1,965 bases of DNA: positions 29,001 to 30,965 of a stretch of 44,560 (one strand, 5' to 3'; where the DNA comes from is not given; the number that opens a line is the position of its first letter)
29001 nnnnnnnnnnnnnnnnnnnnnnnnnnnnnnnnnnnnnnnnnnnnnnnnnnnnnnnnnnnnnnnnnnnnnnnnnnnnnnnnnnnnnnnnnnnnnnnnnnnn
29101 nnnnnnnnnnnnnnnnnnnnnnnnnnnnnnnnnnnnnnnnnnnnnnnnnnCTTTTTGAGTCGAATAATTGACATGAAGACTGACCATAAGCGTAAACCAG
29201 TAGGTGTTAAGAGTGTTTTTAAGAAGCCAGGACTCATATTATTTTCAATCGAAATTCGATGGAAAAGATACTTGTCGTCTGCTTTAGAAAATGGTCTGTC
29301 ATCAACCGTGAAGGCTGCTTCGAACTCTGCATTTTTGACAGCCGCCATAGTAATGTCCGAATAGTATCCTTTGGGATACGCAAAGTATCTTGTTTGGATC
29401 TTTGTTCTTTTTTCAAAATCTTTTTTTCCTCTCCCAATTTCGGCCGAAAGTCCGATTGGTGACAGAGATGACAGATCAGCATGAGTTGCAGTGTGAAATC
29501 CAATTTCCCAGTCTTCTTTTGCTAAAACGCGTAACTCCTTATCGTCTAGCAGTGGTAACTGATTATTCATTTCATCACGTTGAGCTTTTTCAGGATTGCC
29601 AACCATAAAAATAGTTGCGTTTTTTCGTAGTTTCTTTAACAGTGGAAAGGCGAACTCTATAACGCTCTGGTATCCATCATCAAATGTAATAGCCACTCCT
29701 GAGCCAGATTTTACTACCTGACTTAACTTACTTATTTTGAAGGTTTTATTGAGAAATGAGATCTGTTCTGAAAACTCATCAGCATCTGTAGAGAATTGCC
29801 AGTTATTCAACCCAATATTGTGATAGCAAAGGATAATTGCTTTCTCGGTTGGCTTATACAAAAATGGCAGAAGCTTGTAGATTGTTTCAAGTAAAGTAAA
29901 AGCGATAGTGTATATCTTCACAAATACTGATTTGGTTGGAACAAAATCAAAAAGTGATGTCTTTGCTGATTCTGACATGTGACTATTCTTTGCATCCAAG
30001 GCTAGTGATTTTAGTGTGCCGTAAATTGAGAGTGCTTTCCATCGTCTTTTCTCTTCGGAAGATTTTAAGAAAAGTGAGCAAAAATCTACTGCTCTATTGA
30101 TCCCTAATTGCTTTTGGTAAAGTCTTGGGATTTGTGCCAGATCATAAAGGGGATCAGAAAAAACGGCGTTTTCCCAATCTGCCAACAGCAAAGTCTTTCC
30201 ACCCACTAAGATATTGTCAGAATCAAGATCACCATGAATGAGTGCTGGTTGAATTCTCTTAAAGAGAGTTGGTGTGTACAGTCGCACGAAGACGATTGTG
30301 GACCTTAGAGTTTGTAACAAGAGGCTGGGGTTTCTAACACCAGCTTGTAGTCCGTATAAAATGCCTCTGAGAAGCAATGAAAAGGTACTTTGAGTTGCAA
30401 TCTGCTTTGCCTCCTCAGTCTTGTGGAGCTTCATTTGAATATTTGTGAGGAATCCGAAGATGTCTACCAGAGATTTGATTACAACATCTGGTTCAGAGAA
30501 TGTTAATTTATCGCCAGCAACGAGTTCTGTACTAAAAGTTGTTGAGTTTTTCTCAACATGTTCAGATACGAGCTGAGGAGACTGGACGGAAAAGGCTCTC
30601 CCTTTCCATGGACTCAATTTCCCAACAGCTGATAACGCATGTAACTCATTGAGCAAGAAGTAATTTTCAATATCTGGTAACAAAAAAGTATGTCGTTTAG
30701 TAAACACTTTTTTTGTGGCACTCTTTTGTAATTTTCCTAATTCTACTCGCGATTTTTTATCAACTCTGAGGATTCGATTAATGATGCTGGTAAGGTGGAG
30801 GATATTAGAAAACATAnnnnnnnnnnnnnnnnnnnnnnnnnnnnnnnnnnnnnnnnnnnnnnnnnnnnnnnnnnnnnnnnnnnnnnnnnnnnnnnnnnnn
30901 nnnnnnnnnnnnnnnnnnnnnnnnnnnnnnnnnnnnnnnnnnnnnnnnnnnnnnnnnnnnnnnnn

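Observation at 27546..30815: Three-enzyme fusion: kinase + deacetylase + GT-C spanning both sides of the membrane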

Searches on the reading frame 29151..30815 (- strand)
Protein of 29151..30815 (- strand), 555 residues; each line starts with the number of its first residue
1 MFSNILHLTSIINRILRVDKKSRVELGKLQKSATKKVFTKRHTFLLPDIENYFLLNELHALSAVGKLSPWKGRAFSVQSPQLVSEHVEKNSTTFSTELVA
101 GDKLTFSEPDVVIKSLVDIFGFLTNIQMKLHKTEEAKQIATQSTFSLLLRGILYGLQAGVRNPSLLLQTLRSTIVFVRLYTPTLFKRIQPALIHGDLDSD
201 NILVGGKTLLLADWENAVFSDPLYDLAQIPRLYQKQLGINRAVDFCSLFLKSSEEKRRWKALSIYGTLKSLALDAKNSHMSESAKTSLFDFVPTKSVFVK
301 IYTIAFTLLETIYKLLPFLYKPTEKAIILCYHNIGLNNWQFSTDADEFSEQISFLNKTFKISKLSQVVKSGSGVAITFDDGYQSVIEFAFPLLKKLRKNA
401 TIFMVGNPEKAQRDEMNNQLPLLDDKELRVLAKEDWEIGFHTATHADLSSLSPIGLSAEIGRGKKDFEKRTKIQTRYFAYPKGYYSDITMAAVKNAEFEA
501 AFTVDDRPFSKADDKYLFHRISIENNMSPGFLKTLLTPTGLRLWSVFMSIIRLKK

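Call 41: find_homologous_proteins(query=A4, max_evalue=1e-10)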
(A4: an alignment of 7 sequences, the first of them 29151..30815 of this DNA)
Query A4 (7 sequences) (555 aa, profile of the alignment): 80 proteins with E <= 1e-10 among 8000 candidates.
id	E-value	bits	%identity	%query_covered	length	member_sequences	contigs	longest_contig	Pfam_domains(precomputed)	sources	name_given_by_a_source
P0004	3.8e-248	843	30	95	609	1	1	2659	PF01522.27,PF01636.30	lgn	-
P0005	2.9e-243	827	32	96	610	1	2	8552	PF01522.27,PF01636.30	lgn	-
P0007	1.0e-242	825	30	69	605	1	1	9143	PF01522.27,PF01636.30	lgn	-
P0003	3.6e-242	823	33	95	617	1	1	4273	PF01522.27,PF01636.30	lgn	-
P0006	1.2e-241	822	29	96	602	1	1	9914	PF01522.27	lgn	-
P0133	9.3e-235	799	43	100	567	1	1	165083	PF01522.27,PF01636.30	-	-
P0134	2.9e-182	626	43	98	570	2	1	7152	PF01522.27,PF01636.30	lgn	-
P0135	2.8e-170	586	34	69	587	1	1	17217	PF00069.32,PF01522.27,PF01636.30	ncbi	-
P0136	1.1e-164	568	33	97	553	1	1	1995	PF01522.27,PF01636.30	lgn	-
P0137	2.1e-154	534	33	98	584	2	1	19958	PF01522.27,PF01636.30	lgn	-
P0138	1.2e-151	524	38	98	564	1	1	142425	PF01522.27,PF01636.30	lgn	-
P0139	6.0e-147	509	36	68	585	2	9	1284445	PF01522.27,PF01636.30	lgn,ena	-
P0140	3.2e-141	490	35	94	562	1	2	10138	PF01522.27,PF01636.30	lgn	-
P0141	9.6e-133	462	29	86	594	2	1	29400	PF01522.27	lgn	-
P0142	1.6e-38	151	30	35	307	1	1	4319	PF01522.27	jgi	jgi:peptidoglycan/xylan/chitin deacetylase (PgdA/CDA1 family)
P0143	3.4e-36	143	28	37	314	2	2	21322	PF01522.27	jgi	-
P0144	1.9e-32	131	31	20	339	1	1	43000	PF01522.27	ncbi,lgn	ncbi:MAG: polysaccharide deacetylase family protein [Bacteroidia bacterium]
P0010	3.1e-32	130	28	37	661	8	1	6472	PF00534.27,PF01522.27,PF13579.13,PF13439.13,PF20706.4,PF13692.13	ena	-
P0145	4.2e-32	130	27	35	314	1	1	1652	PF01522.27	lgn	-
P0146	1.1e-31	128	31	17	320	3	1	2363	PF01522.27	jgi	-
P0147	3.5e-30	123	22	37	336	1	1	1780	PF03065.21,PF01522.27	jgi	jgi:peptidoglycan/xylan/chitin deacetylase (PgdA/CDA1 family)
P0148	8.3e-30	122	28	28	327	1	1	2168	PF01522.27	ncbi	-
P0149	3.6e-29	120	25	62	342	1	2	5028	PF01522.27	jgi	jgi:peptidoglycan/xylan/chitin deacetylase (PgdA/CDA1 family)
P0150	2.3e-28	117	31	16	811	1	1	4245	PF00534.27,PF01522.27,PF13579.13,PF13524.13,PF13439.13,PF20706.4,PF13692.13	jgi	jgi:glycosyltransferase involved in cell wall biosynthesis/peptidoglycan/xylan/chitin deacetylase (P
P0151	5.9e-28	116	36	14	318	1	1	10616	PF01522.27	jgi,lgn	jgi:peptidoglycan/xylan/chitin deacetylase (PgdA/CDA1 family)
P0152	1.5e-27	115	34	18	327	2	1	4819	PF01522.27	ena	-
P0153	4.4e-27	113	31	19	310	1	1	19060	PF01522.27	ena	-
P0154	1.7e-26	111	36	15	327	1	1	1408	PF01522.27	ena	-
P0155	5.1e-26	109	36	21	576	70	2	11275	PF13306.13,PF01522.27,PF00395.26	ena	-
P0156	7.4e-26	109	33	18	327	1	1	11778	PF01522.27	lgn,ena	-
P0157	1.4e-25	108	29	29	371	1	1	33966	PF01522.27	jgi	jgi:peptidoglycan/xylan/chitin deacetylase (PgdA/CDA1 family)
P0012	1.6e-25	108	31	30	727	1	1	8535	PF01522.27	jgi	jgi:predicted ATP-grasp superfamily ATP-dependent carboligase/peptidoglycan/xylan/chitin deacetylase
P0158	1.7e-25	108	29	18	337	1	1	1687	PF01522.27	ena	-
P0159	1.4e-24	105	22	40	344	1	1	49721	PF01522.27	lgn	-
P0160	1.9e-24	104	35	15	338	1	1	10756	PF01522.27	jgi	jgi:peptidoglycan/xylan/chitin deacetylase (PgdA/CDA1 family)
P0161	1.9e-24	104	28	27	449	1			PF01522.27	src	-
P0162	3.5e-24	103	30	14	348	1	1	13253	PF01522.27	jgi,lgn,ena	-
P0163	4.3e-24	103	30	31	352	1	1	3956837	PF01522.27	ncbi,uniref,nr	ncbi:polysaccharide deacetylase family protein [Gilvimarinus sp. DA14]|uniref:polysaccharide deacety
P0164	4.4e-24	103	32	30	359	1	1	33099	PF01522.27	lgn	-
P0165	2.2e-23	101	32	14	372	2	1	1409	PF01522.27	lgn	-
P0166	3.6e-23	100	26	40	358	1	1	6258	PF01522.27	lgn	-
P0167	1.0e-22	99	29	22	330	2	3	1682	PF01522.27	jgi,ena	-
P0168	1.2e-22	98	30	32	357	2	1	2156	PF10096.15,PF01522.27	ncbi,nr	ncbi:MAG: polysaccharide deacetylase family protein [Colwellia sp.]|nr:polysaccharide deacetylase fa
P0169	1.4e-22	98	24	36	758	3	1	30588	PF00534.27,PF01522.27,PF13524.13,PF13439.13,PF13692.13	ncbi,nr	ncbi:MAG: glycosyltransferase [Patulibacter sp.]|nr:glycosyltransferase [Patulibacter sp.]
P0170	3.3e-22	97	26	27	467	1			PF01522.27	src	-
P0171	9.2e-22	95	25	38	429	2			PF01522.27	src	-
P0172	1.0e-21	95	26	18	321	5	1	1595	PF01522.27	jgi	jgi:peptidoglycan/xylan/chitin deacetylase (PgdA/CDA1 family)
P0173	4.2e-21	93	29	35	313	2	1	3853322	PF01522.27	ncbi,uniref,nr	ncbi:polysaccharide deacetylase family protein [Aneurinibacillus uraniidurans]|uniref:polysaccharide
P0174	5.7e-21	93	38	14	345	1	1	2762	PF01522.27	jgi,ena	-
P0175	1.2e-20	92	24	38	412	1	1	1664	PF01522.27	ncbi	-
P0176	1.3e-20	92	33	31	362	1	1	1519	PF01522.27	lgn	-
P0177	1.3e-20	92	29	15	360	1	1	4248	PF01522.27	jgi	jgi:peptidoglycan/xylan/chitin deacetylase (PgdA/CDA1 family)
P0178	1.3e-20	92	32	27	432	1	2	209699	PF01522.27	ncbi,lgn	-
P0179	1.9e-20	91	27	27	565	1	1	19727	PF01522.27,PF02018.24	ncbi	-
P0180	2.0e-20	91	28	33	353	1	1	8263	PF01522.27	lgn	-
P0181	2.6e-20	91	28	27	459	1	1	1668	PF01522.27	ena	-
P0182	6.9e-20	89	27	31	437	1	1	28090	PF01522.27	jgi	jgi:peptidoglycan/xylan/chitin deacetylase (PgdA/CDA1 family)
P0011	5.8e-19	86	30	24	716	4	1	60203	PF01522.27,PF09992.15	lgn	-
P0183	9.0e-19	86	42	14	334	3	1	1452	PF01522.27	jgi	-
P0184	2.3e-18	84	31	15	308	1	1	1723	PF01522.27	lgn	-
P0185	1.0e-16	79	25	15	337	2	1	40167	PF01522.27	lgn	-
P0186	1.5e-16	78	27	27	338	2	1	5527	PF01522.27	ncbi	-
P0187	4.1e-16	77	26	15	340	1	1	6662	PF01522.27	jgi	-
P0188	1.2e-15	75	40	8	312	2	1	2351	PF01522.27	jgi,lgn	-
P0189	1.5e-15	75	29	14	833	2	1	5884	PF13489.13,PF13649.13,PF01522.27,PF00535.33,PF08241.19,PF08242.19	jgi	jgi:peptidoglycan/xylan/chitin deacetylase (PgdA/CDA1 family)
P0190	1.0e-14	72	28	29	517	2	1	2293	PF01522.27,PF00551.25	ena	-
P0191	2.0e-13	68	27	16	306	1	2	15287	PF01522.27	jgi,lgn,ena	-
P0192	3.3e-13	67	29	18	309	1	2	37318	PF01522.27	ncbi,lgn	-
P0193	4.0e-13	67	38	9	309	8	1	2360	PF01522.27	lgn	-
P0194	4.2e-13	67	24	37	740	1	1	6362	PF01522.27,PF11369.14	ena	-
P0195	4.6e-13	67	36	10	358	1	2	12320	PF01522.27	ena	-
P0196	8.2e-13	66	29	37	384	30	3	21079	PF01522.27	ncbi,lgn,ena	-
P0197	1.3e-12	65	29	22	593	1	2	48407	PF10096.15,PF01522.27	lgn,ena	-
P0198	1.8e-12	65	28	22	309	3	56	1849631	PF01522.27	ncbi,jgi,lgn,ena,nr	ncbi:MAG: polysaccharide deacetylase family protein [Chitinophagales bacterium]|nr:polysaccharide de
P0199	6.9e-12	63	39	7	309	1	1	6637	PF01522.27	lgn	-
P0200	9.2e-12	62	39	8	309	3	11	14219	PF01522.27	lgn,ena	-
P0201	1.5e-11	62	33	14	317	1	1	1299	PF01522.27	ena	-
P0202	2.3e-11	61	25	18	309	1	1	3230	PF01522.27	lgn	-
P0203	4.2e-11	60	35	14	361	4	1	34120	PF01522.27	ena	-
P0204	5.4e-11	60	34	15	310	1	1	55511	PF01522.27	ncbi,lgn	-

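Call 44: search_protein_representatives(alignment_id=A2)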
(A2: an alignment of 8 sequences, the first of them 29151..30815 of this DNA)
Query: 8 sequences, 604 profile positions. Proteins with E-value up to 0.001 (for the whole library): 76172; up to 1e-10: 42288; up to 1e-30: 3060. The best 150 are listed.
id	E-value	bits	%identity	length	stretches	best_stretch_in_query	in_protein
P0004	2.7e-242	822.1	-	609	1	1-598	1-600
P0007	6.2e-236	801.1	-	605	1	1-603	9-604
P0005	3.3e-234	795.4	-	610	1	2-602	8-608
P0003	3.7e-234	795.2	-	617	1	3-593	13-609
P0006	6.2e-234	794.5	-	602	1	1-597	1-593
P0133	1.4e-233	793.3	-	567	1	38-590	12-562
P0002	1.3e-226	770.3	-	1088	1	38-594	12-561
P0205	4.5e-184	629.8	-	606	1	4-594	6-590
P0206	6.3e-179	612.8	-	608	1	4-589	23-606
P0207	2.6e-178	610.8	-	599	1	4-590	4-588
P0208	2.0e-177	607.8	-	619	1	46-593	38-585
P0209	3.1e-174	597.3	-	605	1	3-590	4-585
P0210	1.5e-173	595.1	-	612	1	12-594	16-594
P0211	1.9e-173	594.7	-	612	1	4-594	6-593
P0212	2.4e-171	587.7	-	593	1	4-589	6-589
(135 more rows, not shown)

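Call 51: predict_structure(alignment_id=A5)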
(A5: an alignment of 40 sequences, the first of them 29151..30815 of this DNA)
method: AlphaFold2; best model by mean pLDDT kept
length: 555 residues; sequences in the alignment: 40
mean_pLDDT: 93.9   pTM: 0.84
mean pLDDT of the five models: 93.9, 93.6, 93.5, 93.2, 93.2
residues with pLDDT >= 90: 467; 70-90: 84; 50-70: 3; < 50: 1
segments of 3 or more residues with pLDDT < 50: none
pLDDT, mean of each block of 10 residues (from residue 1): 75 80 83 87 92 95 96 98 96 94 97 98 96 92 97 98 96 96 95 97 97 97 98 94 92 92 98 95 93 84 95 96 96 89 93 97 97 97 97 97 97 89 97 98 95 97 98 98 88 98 94 95 89 96 92 83
secondary structure, 60 per line:
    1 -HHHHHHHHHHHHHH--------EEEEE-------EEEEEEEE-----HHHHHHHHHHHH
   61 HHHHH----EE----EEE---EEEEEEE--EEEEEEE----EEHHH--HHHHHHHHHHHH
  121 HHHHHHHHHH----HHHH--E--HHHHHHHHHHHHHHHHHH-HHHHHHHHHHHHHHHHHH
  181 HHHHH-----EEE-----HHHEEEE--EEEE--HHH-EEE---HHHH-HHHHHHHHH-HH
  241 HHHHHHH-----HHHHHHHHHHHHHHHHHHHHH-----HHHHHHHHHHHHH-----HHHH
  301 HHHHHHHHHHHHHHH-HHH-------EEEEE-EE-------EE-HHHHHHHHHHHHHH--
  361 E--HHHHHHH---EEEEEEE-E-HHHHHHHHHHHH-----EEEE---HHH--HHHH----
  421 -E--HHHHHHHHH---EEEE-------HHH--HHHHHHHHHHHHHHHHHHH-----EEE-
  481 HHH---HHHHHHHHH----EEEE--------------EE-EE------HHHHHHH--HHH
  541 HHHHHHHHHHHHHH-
elements in order: H2-15 E24-28 E36-43 H49-65 E76-78 E82-88 E91-97 H109-130 H135-138 H144-161 H163-185 E191-193 E202-205 E208-211 E218-220 H224-227 H229-237 H239-247 H253-273 H279-291 H297-315 E327-331 H345-358 H364-370 E374-380 H384-395 E401-404 H413-416 H425-433 E437-440 H453-471 E477-479 H487-495 E500-503 H529-535 H538-554

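Call 54: fold_search(model_id=the predicted structure, library=pdb)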
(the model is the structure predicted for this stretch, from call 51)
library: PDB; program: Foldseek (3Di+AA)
matches with E <= 10: 1707; with E <= 0.001: 508
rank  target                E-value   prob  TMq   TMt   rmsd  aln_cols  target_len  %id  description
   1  6dq3_A                4.1e-14  1.00  0.34  0.80   4.0       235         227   25  Streptococcus pyogenes deacetylase PplD in complex with acetate (released 2019-05-01)
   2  6dq3_B                9.8e-14  1.00  0.34  0.81   4.0       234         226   25  Streptococcus pyogenes deacetylase PplD in complex with acetate (released 2019-05-01)
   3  4v33_A                4.1e-13  1.00  0.33  0.57   2.9       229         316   21  Crystal structure of the putative polysaccharide deacetylase BA0330 from bacillus anthracis (released 2015-04-08)
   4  4wcj                  2.0e-12  1.00  0.32  0.73   4.4       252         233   21  Structure of IcaB from Ammonifex degensii (released 2014-11-12)
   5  4hd5                  2.8e-12  1.00  0.33  0.56   3.1       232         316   21  Crystal Structure of BC0361, a polysaccharide deacetylase from Bacillus cereus (released 2012-10-10)
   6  6go1_A                4.6e-12  1.00  0.34  0.57   2.9       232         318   20  Crystal Structure of a Bacillus anthracis peptidoglycan deacetylase (released 2019-04-10)
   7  4f9j_A                7.5e-12  1.00  0.34  0.32   4.2       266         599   16  Structure of Escherichia coli PgaB 42-655 in complex with iron (released 2012-07-25)
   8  3vus_A                1.1e-11  1.00  0.34  0.69   4.5       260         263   18  Escherichia coli PgaB N-terminal domain (released 2012-11-14)
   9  4f9d_A                2.7e-11  1.00  0.35  0.33   4.1       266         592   16  Structure of Escherichia coli PgaB 42-655 in complex with nickel (released 2012-07-25)
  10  3vus_B                3.1e-11  1.00  0.33  0.68   4.3       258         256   18  Escherichia coli PgaB N-terminal domain (released 2012-11-14)
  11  4u10_A                3.3e-11  1.00  0.33  0.66   4.4       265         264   17  Probing the structure and mechanism of de-N-acetylase from aggregatibacter actinomycetemcomitans (released 2015-01-14)
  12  4u10_B                4.6e-11  1.00  0.33  0.67   4.8       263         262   17  Probing the structure and mechanism of de-N-acetylase from aggregatibacter actinomycetemcomitans (released 2015-01-14)
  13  1nd4_A                1.3e-09  1.00  0.29  0.55   8.0       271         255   15  Crystal structure of aminoglycoside-3'-phosphotransferase-IIa (released 2003-09-16)
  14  6ctz                  3.5e-09  1.00  0.34  0.57   8.7       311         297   16  Structure of the GDP and kanamycin complex of APH(2")-IIia (released 2019-03-27)
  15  9qos_B                6.1e-09  1.00  0.28  0.53   7.1       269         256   17  APH(3')-IIb with an inhibitor (released 2026-02-11)
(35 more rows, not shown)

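Call 67: search_solved_structures(query=A5, max_evalue=0.001)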
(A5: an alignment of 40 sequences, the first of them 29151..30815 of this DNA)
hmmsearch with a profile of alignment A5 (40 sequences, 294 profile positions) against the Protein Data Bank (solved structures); distinct sequences matched with E-value up to 0.001: 43.
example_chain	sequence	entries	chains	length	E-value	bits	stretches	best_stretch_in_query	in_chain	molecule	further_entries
6dq3_A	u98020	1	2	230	4.7e-49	170.1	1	45-266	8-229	Polysaccharide deacetylase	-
4wcj_A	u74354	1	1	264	1.3e-37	132.5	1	44-245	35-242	Polysaccharide deacetylase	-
6go1_A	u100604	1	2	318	7.7e-37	130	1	36-266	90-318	Polysaccharide deacetylase-like protein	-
4v33_A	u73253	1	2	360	2.6e-36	128.3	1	36-266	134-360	POLYSACCHARIDE DEACETYLASE-LIKE PROTEIN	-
4hd5_A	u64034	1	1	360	1.5e-35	125.8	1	36-266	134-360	Polysaccharide deacetylase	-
4u10_A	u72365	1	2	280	2.6e-32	115.2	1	48-266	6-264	Poly-beta-1,6-N-acetyl-D-glucosamine N-deacetylase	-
3vus_A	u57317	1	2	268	1.1e-31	113.1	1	44-265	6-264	Poly-beta-1,6-N-acetyl-D-glucosamine N-deacetylase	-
5bu6_A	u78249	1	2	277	2.5e-31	111.9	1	48-263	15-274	BpsB (PgaB), Poly-beta-1,6-N-acetyl-D-glucosamine N-deacetylase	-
4f9d_A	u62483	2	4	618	3.3e-31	111.6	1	43-267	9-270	Poly-beta-1,6-N-acetyl-D-glucosamine N-deacetylase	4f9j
2j13_A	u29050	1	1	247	9e-22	80.6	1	98-231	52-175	POLYSACCHARIDE DEACETYLASE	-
1ny1_A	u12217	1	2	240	1.5e-19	73.3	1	95-232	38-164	Probable polysaccharide deacetylase pdaA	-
1w1a_1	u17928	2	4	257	1.9e-19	72.9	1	95-232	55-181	PROBABLE POLYSACCHARIDE DEACETYLASE PDAA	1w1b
1w17_A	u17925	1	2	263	2e-19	72.9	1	95-244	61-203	PROBABLE POLYSACCHARIDE DEACETYLASE PDAA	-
6hm9_A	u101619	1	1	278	6.8e-16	61.3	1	95-229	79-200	Putative polysaccharide deacetylase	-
7ax7_A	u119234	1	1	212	1.1e-15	60.5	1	99-211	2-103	Endo-1,4-beta-xylanase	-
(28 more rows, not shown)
